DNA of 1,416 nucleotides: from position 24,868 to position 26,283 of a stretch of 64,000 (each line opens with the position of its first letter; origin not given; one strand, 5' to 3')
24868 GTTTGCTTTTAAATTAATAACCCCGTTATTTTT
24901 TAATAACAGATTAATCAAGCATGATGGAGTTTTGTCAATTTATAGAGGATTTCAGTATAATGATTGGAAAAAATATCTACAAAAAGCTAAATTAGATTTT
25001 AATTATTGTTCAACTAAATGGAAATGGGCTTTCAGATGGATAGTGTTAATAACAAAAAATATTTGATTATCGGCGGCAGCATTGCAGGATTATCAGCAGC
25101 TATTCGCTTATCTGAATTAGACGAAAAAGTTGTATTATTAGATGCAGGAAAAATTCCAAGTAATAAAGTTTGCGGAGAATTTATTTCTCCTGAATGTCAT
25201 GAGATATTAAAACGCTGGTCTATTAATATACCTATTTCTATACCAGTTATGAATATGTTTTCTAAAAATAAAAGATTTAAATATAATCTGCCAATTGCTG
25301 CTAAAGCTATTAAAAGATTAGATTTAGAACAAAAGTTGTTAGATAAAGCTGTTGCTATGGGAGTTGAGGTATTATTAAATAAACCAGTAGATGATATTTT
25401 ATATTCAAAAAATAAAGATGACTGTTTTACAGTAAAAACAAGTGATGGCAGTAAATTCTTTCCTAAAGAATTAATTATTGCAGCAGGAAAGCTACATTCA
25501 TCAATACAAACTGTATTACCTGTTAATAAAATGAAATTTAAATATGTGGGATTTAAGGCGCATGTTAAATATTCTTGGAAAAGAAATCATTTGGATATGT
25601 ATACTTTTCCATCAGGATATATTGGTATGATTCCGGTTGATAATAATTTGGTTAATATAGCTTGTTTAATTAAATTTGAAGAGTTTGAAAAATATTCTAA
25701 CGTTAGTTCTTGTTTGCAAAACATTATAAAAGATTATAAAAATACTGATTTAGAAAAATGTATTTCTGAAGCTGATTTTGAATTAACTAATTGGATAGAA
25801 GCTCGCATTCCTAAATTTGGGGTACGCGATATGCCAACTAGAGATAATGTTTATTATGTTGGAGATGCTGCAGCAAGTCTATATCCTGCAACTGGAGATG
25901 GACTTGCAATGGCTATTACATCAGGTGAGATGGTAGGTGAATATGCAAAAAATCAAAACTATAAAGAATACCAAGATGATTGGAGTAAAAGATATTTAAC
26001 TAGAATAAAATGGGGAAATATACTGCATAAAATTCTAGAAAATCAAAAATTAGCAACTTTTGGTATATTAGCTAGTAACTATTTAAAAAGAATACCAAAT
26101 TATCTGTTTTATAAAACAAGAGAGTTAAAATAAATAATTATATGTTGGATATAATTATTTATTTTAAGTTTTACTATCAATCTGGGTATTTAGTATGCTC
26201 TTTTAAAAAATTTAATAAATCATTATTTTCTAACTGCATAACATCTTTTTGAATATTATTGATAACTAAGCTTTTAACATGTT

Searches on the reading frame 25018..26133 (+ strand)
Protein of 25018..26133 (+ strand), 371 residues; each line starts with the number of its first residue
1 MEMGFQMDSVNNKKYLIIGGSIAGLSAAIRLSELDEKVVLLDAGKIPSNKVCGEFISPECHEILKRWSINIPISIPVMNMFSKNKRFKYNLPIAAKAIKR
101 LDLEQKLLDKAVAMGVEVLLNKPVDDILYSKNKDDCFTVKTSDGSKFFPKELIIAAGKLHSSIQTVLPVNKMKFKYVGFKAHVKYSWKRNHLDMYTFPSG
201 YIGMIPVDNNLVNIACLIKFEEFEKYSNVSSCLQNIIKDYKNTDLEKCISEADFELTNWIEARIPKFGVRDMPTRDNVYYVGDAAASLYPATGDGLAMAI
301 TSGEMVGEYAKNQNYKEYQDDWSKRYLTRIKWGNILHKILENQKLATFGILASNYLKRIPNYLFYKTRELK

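Call 64: search_protein_families(library=pfam, proteins=[window:25018-26133:+], max_evalue=0.001)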
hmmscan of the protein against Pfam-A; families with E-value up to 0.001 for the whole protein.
window:25018-26133:+ (371 aa): 7 families
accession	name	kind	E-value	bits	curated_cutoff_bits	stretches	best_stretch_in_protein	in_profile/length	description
PF01266.30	DAO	-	1.7e-10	41.4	27.9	1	15-48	2-35/353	FAD dependent oxidoreductase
PF03486.20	HI0933_like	-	2.3e-07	31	50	0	14-51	2-39/244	HI0933-like protein Rossmann domain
PF07992.20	Pyr_redox_2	-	2.6e-07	30.8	26.1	1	14-158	2-109/291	Pyridine nucleotide-disulphide oxidoreductase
PF13738.12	Pyr_redox_3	-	3.9e-06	26.8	30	0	8-70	160-224/305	Pyridine nucleotide-disulphide oxidoreductase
PF01494.25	FAD_binding_3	-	6.1e-06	26.1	22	1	16-301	5-309/349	FAD binding domain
PF13450.12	NAD_binding_8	-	0.0005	20.7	21.9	0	17-47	1-31/68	NAD(P)-binding Rossmann-like domain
PF05834.18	Lycopene_cycl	-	0.00071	19.2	23.4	0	16-50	3-42/380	Lycopene cyclase protein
